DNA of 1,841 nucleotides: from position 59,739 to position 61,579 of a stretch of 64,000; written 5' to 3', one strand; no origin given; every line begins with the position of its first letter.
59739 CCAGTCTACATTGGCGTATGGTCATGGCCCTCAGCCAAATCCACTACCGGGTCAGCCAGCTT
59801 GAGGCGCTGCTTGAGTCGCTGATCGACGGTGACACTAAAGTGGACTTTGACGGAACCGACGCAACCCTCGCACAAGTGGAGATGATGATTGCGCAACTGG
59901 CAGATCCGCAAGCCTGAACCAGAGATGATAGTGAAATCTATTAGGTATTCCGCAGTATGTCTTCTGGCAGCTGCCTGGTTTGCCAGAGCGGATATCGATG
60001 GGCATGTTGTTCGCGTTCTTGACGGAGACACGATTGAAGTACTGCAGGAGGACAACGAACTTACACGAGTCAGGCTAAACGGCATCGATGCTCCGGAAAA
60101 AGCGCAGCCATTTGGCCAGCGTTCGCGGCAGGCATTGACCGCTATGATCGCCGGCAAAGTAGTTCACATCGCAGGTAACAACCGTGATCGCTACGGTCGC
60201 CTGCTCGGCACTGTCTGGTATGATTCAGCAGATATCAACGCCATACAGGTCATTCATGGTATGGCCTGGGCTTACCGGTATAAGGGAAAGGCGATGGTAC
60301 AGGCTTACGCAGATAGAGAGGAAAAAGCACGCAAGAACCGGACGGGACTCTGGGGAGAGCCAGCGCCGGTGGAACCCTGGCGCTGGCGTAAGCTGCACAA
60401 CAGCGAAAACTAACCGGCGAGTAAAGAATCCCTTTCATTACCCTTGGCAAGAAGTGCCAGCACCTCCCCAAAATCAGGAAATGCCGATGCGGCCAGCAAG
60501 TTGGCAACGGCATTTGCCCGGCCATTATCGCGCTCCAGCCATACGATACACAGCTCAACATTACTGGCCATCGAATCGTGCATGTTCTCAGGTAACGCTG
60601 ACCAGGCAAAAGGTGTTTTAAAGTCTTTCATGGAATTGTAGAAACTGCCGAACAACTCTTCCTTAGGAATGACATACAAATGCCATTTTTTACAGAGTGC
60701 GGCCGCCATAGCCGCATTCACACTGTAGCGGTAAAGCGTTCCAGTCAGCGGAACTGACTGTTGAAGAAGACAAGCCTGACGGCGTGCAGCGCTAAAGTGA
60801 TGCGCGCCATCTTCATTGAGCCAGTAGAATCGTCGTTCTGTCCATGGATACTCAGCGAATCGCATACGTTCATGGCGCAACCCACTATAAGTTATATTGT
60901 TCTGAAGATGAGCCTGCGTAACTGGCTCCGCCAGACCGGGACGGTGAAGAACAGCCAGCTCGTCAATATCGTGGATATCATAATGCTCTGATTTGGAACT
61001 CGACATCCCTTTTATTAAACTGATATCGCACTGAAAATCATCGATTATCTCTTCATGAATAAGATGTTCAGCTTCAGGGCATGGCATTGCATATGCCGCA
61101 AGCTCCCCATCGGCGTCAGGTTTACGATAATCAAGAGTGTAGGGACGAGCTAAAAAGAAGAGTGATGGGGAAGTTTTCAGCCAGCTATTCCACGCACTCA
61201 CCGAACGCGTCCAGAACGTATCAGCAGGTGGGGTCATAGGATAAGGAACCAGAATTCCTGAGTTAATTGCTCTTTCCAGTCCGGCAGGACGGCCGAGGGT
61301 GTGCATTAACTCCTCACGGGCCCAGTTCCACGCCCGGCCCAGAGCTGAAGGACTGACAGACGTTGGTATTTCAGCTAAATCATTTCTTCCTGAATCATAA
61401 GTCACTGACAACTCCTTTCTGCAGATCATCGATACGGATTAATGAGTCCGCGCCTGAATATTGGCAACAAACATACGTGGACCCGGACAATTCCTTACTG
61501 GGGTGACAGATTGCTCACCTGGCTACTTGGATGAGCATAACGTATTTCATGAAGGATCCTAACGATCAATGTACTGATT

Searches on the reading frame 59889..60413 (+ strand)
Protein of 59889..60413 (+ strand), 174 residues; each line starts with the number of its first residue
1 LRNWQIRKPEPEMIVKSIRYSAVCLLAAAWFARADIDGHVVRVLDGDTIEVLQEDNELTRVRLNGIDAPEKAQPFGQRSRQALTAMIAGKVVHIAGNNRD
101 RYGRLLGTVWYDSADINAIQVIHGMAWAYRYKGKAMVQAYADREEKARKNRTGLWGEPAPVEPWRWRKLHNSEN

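Call 4: search_protein_families(library=pfam, proteins=[window:59889-60413:+], max_evalue=1)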
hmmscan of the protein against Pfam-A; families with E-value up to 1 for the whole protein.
window:59889-60413:+ (174 aa): 2 families
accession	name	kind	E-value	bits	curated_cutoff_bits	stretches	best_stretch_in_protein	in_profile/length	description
PF00565.23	SNase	-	7e-23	81.6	21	1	60-156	1-106/107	Staphylococcal nuclease homologue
PF00347.28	Ribosomal_L6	-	0.16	13.2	27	1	41-67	25-52/80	Ribosomal protein L6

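Call 5: search_protein_families(library=padloc, proteins=[window:59889-60413:+], max_evalue=1)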
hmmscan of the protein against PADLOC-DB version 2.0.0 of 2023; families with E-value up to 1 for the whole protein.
window:59889-60413:+ (174 aa): 1 family
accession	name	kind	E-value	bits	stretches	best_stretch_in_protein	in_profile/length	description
PDLC01096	C3a212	-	2.3e-15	54.5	1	38-157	48-178/279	SNc+LTD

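Call 6: search_protein_families(library=ncbifam, proteins=[window:59889-60413:+], max_evalue=1)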
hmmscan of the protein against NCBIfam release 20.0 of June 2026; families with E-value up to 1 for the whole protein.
window:59889-60413:+ (174 aa): 6 families
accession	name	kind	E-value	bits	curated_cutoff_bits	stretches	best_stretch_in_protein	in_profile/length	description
NF047969.1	CaNuclEcnA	equivalog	9.6e-16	58.1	180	2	79-155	69-148/151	calcium-activated nuclease EcnA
NF047694.1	TnucaseNucIStaph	equivalog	1.2e-14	54.1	250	1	38-155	47-174/175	thermonuclease NucI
NF005081.0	PRK06518.1-1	equivalog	0.0002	20.8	424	1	112-174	181-242/247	hypothetical protein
NF005082.0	PRK06518.1-2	subfamily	0.0026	17.6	367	1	113-169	125-181/196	hypothetical protein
NF005083.0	PRK06518.1-3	subfamily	0.019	14.3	283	1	108-174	122-188/193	hypothetical protein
NF040942.2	hypo_ExtJ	equivalog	0.06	13.8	52.5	0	21-56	12-45/77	selenite/tellurite reduction operon protein ExtJ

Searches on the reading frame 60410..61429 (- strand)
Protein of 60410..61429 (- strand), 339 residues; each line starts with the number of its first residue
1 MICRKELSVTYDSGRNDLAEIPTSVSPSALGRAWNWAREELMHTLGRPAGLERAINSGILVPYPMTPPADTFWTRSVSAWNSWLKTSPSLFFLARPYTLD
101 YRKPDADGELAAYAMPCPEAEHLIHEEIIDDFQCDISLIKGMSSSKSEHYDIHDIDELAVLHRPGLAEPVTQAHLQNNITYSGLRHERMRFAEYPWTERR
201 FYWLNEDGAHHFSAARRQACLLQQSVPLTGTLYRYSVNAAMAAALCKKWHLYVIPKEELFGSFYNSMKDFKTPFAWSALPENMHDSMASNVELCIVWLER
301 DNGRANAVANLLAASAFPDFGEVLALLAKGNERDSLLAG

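Call 4: search_protein_families(library=pfam, proteins=[window:60410-61429:-], max_evalue=1)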
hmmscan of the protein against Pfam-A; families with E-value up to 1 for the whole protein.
window:60410-61429:- (339 aa): 1 family
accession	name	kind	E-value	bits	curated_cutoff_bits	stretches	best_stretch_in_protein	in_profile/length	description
PF20390.3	DUF6685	-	5.4e-41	141.1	24.6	1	130-329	2-199/207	Family of unknown function (DUF6685)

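Call 5: search_protein_families(library=padloc, proteins=[window:60410-61429:-], max_evalue=1)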
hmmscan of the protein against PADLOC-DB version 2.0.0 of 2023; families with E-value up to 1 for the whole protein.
window:60410-61429:- (339 aa): 0 families

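Call 6: search_protein_families(library=ncbifam, proteins=[window:60410-61429:-], max_evalue=1)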
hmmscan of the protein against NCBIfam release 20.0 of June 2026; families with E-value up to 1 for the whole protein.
window:60410-61429:- (339 aa): 0 families
